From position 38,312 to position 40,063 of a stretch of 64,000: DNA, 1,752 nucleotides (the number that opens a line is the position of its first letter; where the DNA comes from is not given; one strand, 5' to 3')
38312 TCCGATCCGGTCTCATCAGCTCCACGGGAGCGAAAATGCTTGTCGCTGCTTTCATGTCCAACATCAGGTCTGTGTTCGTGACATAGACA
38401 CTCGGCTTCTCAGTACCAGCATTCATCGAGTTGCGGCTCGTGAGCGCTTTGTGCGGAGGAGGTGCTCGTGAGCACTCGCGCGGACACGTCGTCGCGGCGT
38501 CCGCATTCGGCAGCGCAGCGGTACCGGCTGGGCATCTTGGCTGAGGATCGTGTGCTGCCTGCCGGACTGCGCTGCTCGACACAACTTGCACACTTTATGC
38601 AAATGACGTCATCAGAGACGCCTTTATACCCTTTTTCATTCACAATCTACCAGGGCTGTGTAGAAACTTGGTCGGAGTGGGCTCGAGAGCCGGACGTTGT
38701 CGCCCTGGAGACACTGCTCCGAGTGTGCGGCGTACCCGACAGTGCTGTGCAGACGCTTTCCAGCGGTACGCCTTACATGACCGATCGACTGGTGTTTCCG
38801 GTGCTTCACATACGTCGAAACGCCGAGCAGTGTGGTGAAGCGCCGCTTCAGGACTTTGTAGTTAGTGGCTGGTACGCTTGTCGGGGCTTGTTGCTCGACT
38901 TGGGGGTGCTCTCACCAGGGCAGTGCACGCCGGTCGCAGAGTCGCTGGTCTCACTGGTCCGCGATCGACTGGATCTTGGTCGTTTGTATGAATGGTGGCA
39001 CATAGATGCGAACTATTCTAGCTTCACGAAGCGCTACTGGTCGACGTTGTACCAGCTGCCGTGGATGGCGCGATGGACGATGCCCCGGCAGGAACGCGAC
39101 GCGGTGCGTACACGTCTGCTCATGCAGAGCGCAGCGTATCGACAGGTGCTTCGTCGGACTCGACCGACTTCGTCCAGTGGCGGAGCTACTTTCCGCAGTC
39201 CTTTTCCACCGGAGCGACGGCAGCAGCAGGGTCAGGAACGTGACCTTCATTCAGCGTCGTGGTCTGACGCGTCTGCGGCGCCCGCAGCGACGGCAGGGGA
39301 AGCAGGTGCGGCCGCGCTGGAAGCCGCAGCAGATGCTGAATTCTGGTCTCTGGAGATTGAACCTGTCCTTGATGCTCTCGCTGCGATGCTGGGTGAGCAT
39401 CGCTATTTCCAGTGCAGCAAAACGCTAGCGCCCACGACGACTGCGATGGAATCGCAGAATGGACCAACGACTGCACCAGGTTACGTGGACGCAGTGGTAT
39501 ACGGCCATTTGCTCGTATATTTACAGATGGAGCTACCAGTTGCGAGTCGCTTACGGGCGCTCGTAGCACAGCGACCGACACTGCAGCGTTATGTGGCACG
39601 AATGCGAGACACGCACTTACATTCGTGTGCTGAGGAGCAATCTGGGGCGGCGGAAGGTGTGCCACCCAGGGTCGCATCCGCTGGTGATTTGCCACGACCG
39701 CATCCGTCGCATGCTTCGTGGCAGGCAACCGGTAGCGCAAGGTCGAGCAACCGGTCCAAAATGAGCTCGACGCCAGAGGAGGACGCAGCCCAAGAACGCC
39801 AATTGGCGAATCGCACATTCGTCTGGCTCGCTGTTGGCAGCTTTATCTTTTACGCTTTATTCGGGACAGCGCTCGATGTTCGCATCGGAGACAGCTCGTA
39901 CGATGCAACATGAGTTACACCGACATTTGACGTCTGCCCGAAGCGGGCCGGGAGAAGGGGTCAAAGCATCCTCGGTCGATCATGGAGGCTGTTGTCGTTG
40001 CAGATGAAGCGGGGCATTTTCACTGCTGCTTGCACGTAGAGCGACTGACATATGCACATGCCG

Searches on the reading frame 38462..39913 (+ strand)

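Call 25: search_protein_families(library=pfam, proteins=[window:38462-39913:+], max_evalue=0.001)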
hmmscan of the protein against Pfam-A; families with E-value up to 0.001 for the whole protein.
window:38462-39913:+ (483 aa): 2 families
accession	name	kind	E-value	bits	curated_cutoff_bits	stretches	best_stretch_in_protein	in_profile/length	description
PF17171.9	GST_C_6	-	5.6e-07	29.7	28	1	339-381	23-64/64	Glutathione S-transferase, C-terminal domain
PF10568.15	Tom37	-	3.3e-05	24.6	25.1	1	81-211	3-123/124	Outer mitochondrial membrane transport complex protein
